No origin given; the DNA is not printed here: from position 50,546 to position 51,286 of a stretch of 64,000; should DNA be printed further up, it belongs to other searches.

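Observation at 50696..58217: Translationally fused trio: lipocalin-like barrel, single-module MAS-like PKS without release domain, alpha/beta hydrolase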

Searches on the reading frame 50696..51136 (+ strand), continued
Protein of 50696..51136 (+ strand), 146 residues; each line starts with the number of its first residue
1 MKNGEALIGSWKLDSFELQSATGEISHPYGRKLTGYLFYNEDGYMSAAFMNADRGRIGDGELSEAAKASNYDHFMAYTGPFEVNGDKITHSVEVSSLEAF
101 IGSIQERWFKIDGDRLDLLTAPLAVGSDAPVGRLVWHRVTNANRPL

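Call 45: search_protein_families(library=pfam, proteins=[L032:10405-15963:+, L026:653-6550:+, L032:15960-16805:+, L026:6571-7482:+, L026:7410-8228:-], max_evalue=0.001)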
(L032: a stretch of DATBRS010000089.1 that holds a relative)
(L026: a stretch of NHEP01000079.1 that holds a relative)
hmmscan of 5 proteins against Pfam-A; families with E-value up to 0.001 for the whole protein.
L032:10405-15963:+ (1852 aa): 11 families
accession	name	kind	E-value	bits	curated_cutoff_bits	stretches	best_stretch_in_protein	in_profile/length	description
PF00109.32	ketoacyl-synt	-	6.4e-80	268.8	20.8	1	7-265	2-251/252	Beta-ketoacyl synthase, N-terminal domain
PF00698.26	Acyl_transf_1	-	2.3e-73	247.9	32.7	1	544-861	1-317/319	Acyl transferase domain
PF02801.28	Ketoacyl-synt_C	-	1.4e-37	128.8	20.8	1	274-393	1-119/119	Beta-ketoacyl synthase, C-terminal domain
PF16197.11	KAsynt_C_assoc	-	6.9e-16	59.1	33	1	395-501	1-107/111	Ketoacyl-synthetase C-terminal extension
PF00107.32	ADH_zinc_N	-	1.4e-14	54.6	31.8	1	1392-1516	1-125/129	Zinc-binding dehydrogenase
PF14765.12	PS-DH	-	1.9e-14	54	23.7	1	1036-1187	6-162/166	Polyketide synthase dehydratase N-terminal domain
PF13602.12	ADH_zinc_N_2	-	9.3e-13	49.7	27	1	1425-1558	2-134/134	Zinc-binding dehydrogenase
PF00550.31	PP-binding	-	5.8e-12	46.1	20.8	1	1787-1844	13-67/67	Phosphopantetheine attachment site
PF08240.17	ADH_N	-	7.1e-09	36.3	23.5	1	1270-1328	1-61/104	Alcohol dehydrogenase GroES-like domain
PF22621.2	CurL-like_PKS_C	-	9.6e-09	35.5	27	1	457-519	2-64/64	CurL-like, PKS C-terminal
PF22336.2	RhiE-like_linker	-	6.7e-08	32.8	27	1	459-525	1-66/67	RhiE-like, KS-MAT linker domain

L026:653-6550:+ (1965 aa): 10 families
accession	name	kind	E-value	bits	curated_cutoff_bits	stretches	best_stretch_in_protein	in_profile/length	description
PF00109.32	ketoacyl-synt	-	9.1e-79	265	20.8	1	10-267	3-252/252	Beta-ketoacyl synthase, N-terminal domain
PF00698.26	Acyl_transf_1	-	2e-70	238.2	32.7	1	551-852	1-300/319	Acyl transferase domain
PF02801.28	Ketoacyl-synt_C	-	1.4e-34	119.1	20.8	1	275-393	1-118/119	Beta-ketoacyl synthase, C-terminal domain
PF16197.11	KAsynt_C_assoc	-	5.9e-21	75.4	33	1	396-513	1-110/111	Ketoacyl-synthetase C-terminal extension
PF21089.3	PKS_DH_N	-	8.6e-18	64.6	27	1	909-1012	1-103/103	Polyketide synthase dehydratase domain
PF22621.2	CurL-like_PKS_C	-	1.5e-11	44.5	27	1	462-523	1-62/64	CurL-like, PKS C-terminal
PF14765.12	PS-DH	-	2.1e-10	40.8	23.7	1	1038-1178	6-165/166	Polyketide synthase dehydratase N-terminal domain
PF22336.2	RhiE-like_linker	-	2.3e-09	37.6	27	1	467-531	3-66/67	RhiE-like, KS-MAT linker domain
PF00550.31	PP-binding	-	4.7e-06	27.2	20.8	1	1892-1958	2-65/67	Phosphopantetheine attachment site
PF00108.29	Thiolase_N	-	0.00076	19.4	26.4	1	176-221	70-117/260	Thiolase, N-terminal domain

L032:15960-16805:+ (281 aa): 4 families
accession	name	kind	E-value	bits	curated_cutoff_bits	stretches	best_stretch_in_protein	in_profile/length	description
PF00561.26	Abhydrolase_1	-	8.1e-31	108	25.8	1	28-265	2-244/245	alpha/beta hydrolase fold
PF12697.13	Abhydrolase_6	-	4.7e-22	80.2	26.3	1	29-265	1-210/217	Alpha/beta hydrolase family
PF12146.15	Hydrolase_4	-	1.6e-14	54.2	27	1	29-264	7-237/239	Serine aminopeptidase, S33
PF03096.20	Ndr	-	8.8e-06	25.1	23.3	1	79-128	85-134/283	Ndr family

L026:6571-7482:+ (303 aa): 4 families
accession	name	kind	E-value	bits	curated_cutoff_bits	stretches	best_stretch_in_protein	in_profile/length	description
PF00561.26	Abhydrolase_1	-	7.7e-25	88.4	25.8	1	27-266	2-245/245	alpha/beta hydrolase fold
PF12697.13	Abhydrolase_6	-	9.5e-19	69.3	26.3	1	28-270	1-215/217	Alpha/beta hydrolase family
PF12146.15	Hydrolase_4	-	3.8e-12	46.5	27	1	28-264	7-237/239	Serine aminopeptidase, S33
PF03096.20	Ndr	-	0.00018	20.8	23.3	1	75-277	82-276/283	Ndr family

L026:7410-8228:- (272 aa): 8 families
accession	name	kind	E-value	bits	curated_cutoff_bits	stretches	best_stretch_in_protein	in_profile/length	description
PF00561.26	Abhydrolase_1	-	2.1e-31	109.9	25.8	1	24-255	2-244/245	alpha/beta hydrolase fold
PF12697.13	Abhydrolase_6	-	6e-22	79.8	26.3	1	25-262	1-216/217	Alpha/beta hydrolase family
PF12146.15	Hydrolase_4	-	4e-16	59.5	27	1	25-222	7-202/239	Serine aminopeptidase, S33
PF03096.20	Ndr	-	6.7e-09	35.3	23.3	1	78-237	87-244/283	Ndr family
PF07819.20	PGAP1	-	2.2e-05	24.8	24.3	1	88-134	89-137/233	PGAP1-like alpha/beta domain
PF00756.26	Esterase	-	0.00015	22.1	22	1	94-122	119-147/251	Putative esterase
PF06028.17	DUF915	-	0.00065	19.6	22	0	88-113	101-126/255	Alpha/beta hydrolase of unknown function (DUF915)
PF00975.26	Thioesterase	-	0.00068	20.4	26.4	0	91-117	67-96/226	Thioesterase domain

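Call 62: find_homologous_proteins(query=A2, max_evalue=0.001)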
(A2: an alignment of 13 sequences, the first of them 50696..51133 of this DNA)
Query A2 (13 sequences) (146 aa, profile of the alignment): 1011 proteins with E <= 0.001 among 5782 candidates; the best 120 are listed.
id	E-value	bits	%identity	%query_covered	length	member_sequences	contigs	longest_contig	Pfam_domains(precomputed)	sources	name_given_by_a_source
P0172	2.5e-73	262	74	96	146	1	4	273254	PF13924.13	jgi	jgi:Lipocalin-like domain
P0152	8.4e-73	261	77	97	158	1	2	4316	PF13924.13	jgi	-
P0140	2.6e-72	259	81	97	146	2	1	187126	PF13924.13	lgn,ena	-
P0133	3.0e-72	259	85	99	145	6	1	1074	PF13924.13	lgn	-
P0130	4.2e-72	258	90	100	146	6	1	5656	PF13924.13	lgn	-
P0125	4.2e-72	258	91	100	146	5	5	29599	PF13924.13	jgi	-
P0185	6.7e-72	258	70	97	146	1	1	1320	PF13924.13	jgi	jgi:hypothetical protein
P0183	7.6e-72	258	72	98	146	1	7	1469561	PF13924.13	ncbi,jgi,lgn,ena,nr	ncbi:MAG: lipocalin-like domain-containing protein [Spirochaetaceae bacterium]|nr:lipocalin-like dom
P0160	8.5e-72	257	75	99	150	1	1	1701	PF13924.13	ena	-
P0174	1.0e-71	257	72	99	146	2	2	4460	PF13924.13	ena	-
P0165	1.1e-71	257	74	99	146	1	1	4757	PF13924.13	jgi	jgi:hypothetical protein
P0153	1.2e-71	257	77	98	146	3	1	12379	PF13924.13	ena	-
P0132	1.3e-71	257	88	100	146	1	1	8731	PF13924.13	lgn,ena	-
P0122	1.5e-71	257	92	100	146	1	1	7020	PF13924.13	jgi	jgi:hypothetical protein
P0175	1.6e-71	257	72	99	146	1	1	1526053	PF13924.13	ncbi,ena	-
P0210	1.7e-71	256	69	99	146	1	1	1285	PF13924.13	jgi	jgi:hypothetical protein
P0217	2.0e-71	256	67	99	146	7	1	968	PF13924.13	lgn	-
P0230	2.2e-71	256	65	99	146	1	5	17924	PF13924.13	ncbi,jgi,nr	ncbi:MAG: lipocalin-like domain-containing protein [Deltaproteobacteria bacterium]|jgi:hypothetical 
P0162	2.3e-71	256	78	96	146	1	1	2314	PF13924.13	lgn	-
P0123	2.3e-71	256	91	100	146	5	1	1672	PF13924.13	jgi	jgi:hypothetical protein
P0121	3.0e-71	256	92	99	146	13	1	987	PF13924.13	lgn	-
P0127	3.8e-71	255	90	100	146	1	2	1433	PF13924.13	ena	-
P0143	3.9e-71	255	79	99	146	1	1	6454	PF13924.13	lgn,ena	-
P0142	4.3e-71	255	81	99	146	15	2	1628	PF13924.13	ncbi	-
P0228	4.6e-71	255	66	99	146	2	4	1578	PF13924.13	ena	-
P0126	5.2e-71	255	91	99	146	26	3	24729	PF13924.13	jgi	-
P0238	5.9e-71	255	61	99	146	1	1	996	PF13924.13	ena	-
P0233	6.4e-71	255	66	99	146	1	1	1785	PF13924.13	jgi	jgi:hypothetical protein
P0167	6.8e-71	255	76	99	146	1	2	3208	PF13924.13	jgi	jgi:hypothetical protein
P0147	7.0e-71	254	79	99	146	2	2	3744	PF13924.13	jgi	jgi:hypothetical protein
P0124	7.5e-71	254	90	100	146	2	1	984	PF13924.13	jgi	jgi:hypothetical protein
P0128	8.0e-71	254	91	100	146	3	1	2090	PF13924.13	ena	-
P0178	8.7e-71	254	73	96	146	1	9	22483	PF13924.13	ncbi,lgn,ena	-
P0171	1.1e-70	254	75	99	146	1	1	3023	PF13924.13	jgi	jgi:hypothetical protein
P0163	1.3e-70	254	76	98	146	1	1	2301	PF13924.13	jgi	jgi:hypothetical protein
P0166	1.4e-70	254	73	99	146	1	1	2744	PF13924.13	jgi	jgi:hypothetical protein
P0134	1.4e-70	254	88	99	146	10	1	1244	PF13924.13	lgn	-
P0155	1.4e-70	254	76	99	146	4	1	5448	PF13924.13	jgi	jgi:hypothetical protein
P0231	1.6e-70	253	66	95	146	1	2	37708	PF13924.13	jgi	jgi:hypothetical protein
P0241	1.8e-70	253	55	92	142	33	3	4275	PF13924.13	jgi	jgi:hypothetical protein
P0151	1.8e-70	253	77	98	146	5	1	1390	PF13924.13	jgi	jgi:hypothetical protein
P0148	1.9e-70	253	78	98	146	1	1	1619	PF13924.13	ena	-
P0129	2.0e-70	253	90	100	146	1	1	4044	PF13924.13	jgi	jgi:hypothetical protein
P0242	2.1e-70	253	56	92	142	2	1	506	PF13924.13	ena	-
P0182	2.2e-70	253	71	99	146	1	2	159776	PF13924.13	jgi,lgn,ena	-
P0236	2.2e-70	253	63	99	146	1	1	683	PF13924.13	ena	-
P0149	2.3e-70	253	79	97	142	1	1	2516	PF13924.13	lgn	-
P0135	2.4e-70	253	85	99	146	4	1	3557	PF13924.13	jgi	jgi:hypothetical protein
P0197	2.5e-70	253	68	99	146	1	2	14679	PF13924.13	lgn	-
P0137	2.6e-70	253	83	98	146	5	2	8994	PF13924.13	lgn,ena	-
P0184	2.7e-70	253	71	99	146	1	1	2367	PF13924.13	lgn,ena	-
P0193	2.8e-70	253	70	99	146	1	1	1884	PF13924.13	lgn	-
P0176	3.3e-70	252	74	99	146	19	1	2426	PF13924.13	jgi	jgi:hypothetical protein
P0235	3.4e-70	252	62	99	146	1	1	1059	PF13924.13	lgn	-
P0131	3.4e-70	252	90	100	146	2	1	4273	PF13924.13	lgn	-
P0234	3.6e-70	252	64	99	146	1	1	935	PF13924.13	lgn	-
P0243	3.8e-70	252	54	92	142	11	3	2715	PF13924.13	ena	-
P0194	3.9e-70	252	71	99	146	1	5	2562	PF13924.13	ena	-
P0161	4.1e-70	252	73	98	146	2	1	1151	PF13924.13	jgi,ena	-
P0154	4.6e-70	252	77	98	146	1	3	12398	PF13924.13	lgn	-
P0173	4.8e-70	252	74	97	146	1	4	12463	PF13924.13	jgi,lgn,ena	jgi:hypothetical protein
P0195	4.8e-70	252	70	99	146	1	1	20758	PF13924.13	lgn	-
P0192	5.0e-70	252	71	99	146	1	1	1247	PF13924.13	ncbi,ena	-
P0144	5.4e-70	252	80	98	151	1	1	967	PF13924.13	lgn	-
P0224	7.2e-70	251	67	99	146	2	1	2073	PF13924.13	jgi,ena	-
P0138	7.5e-70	251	85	95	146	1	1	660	PF13924.13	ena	-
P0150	8.4e-70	251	75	100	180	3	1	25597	PF13924.13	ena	-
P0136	1.3e-69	250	83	99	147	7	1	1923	PF13924.13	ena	-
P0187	1.4e-69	250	70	99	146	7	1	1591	PF13924.13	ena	-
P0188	1.5e-69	250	74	95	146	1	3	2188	PF13924.13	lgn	-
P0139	1.6e-69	250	81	99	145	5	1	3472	PF13924.13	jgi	jgi:hypothetical protein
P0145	1.6e-69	250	78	100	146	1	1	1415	PF13924.13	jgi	jgi:hypothetical protein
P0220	1.8e-69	250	66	99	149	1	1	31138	PF13924.13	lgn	-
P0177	1.9e-69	250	74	97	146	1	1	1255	PF13924.13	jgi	-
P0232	1.9e-69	250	65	99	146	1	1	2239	PF13924.13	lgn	-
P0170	2.0e-69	250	74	99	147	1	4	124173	PF13924.13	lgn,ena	-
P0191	2.0e-69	250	68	99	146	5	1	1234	PF13924.13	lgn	-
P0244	2.1e-69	250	55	92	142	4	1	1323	PF13924.13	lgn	-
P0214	2.2e-69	250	68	95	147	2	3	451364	PF13924.13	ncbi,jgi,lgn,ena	-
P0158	2.3e-69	250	75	97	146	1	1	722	PF13924.13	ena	-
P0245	2.5e-69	249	53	92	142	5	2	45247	PF13924.13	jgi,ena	-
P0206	2.8e-69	249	68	99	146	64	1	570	PF13924.13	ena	-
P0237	2.8e-69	249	65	95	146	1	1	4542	PF13924.13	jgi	jgi:hypothetical protein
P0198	3.1e-69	249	72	95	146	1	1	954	PF13924.13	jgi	jgi:hypothetical protein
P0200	3.3e-69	249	68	99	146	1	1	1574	PF13924.13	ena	-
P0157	3.4e-69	249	76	100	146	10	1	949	PF13924.13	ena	-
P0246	3.8e-69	249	52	92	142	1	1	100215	PF13924.13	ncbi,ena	-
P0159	3.9e-69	249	75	99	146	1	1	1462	PF13924.13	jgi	-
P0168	4.0e-69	249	74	99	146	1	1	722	PF13924.13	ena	-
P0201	4.2e-69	249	69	99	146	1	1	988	PF13924.13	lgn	-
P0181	5.6e-69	248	72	99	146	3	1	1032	PF13924.13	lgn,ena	-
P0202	6.4e-69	248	68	99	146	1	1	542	PF13924.13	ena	-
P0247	6.8e-69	248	54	91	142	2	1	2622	PF13924.13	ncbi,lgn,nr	ncbi:MAG TPA: lipocalin-like domain-containing protein [Myxococcota bacterium]|nr:lipocalin-like dom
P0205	7.3e-69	248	69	95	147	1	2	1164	PF13924.13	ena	-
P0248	7.3e-69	248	55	92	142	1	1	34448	PF13924.13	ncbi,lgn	-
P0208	7.4e-69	248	69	97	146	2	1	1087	PF13924.13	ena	-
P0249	8.4e-69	248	54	92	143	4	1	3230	PF13924.13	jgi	jgi:hypothetical protein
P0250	8.9e-69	248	54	91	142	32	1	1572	PF13924.13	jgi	jgi:hypothetical protein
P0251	1.3e-68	247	62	98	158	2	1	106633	PF13924.13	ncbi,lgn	-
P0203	1.7e-68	247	68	99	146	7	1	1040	PF13924.13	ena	-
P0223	1.9e-68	247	68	95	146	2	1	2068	PF13924.13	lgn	-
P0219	2.2e-68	246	66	99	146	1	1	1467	PF13924.13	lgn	-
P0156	2.3e-68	246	76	99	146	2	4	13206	PF13924.13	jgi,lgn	jgi:hypothetical protein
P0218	3.0e-68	246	68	95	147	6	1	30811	PF13924.13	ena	-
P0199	3.3e-68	246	71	99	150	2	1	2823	PF13924.13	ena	-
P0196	3.4e-68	246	73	93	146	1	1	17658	PF13924.13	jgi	-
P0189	3.5e-68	246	71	99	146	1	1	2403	PF13924.13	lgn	-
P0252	3.7e-68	246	62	99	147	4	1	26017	PF13924.13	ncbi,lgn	-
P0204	4.1e-68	245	70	95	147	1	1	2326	PF13924.13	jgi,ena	-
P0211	4.3e-68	245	70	96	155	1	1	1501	PF13924.13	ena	-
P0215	6.0e-68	245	69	97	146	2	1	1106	PF13924.13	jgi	jgi:hypothetical protein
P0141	7.2e-68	245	80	97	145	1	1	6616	PF13924.13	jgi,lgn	jgi:hypothetical protein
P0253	7.4e-68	245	50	91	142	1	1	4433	PF13924.13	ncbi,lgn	-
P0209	7.4e-68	245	73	93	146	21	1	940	PF13924.13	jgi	jgi:hypothetical protein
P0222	7.7e-68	245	69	96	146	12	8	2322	PF13924.13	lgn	-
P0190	9.6e-68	244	74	95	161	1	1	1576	PF13924.13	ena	-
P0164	1.0e-67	244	74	98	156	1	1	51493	PF13924.13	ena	-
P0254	1.0e-67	244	56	94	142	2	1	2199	PF13924.13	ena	-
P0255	1.9e-67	243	52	92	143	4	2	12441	PF13924.13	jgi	jgi:hypothetical protein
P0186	2.1e-67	243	71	98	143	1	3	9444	PF13924.13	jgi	jgi:hypothetical protein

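Call 87: search_protein_representatives(alignment_id=A1)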
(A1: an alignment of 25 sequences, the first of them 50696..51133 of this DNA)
Query: 25 sequences, 146 profile positions. Proteins with E-value up to 0.001 (for the whole library): 4887; up to 1e-10: 1747; up to 1e-30: 7. The best 150 are listed.
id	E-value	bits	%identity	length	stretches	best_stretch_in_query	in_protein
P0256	9.4e-50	184.4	-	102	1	45-145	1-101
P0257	1.4e-46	174.1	-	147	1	3-142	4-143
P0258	1.9e-38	147.7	-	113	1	24-107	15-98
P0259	1.5e-35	138.3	-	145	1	5-141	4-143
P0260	1.5e-33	131.8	-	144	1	4-140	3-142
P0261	1.0e-31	125.9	-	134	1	3-104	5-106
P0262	1.5e-31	125.3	-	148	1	4-140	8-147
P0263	1.4e-30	122.2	-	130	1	77-144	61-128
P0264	2.3e-30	121.5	-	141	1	5-139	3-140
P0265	3.0e-30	121.1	-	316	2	4-139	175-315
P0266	1.7e-29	118.7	-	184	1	4-142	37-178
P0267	1.6e-28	115.6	-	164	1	4-140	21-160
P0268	3.6e-28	114.4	-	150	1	3-143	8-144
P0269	5.1e-28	113.9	-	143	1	5-140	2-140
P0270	7.0e-28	113.5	-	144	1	3-139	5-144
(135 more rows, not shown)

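Call 93: search_protein_families(library=pfam, proteins=[L009:4775-6424:+, L009:8443-9858:-], max_evalue=0.001)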
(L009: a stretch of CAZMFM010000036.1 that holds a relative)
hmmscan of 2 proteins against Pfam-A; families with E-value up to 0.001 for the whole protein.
L009:4775-6424:+ (549 aa): 0 families

L009:8443-9858:- (471 aa): 1 family
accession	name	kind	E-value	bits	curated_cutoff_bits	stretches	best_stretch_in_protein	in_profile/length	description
PF13810.12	DUF4185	-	2.6e-11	43.7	39.5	1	234-423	142-294/309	Domain of unknown function (DUF4185)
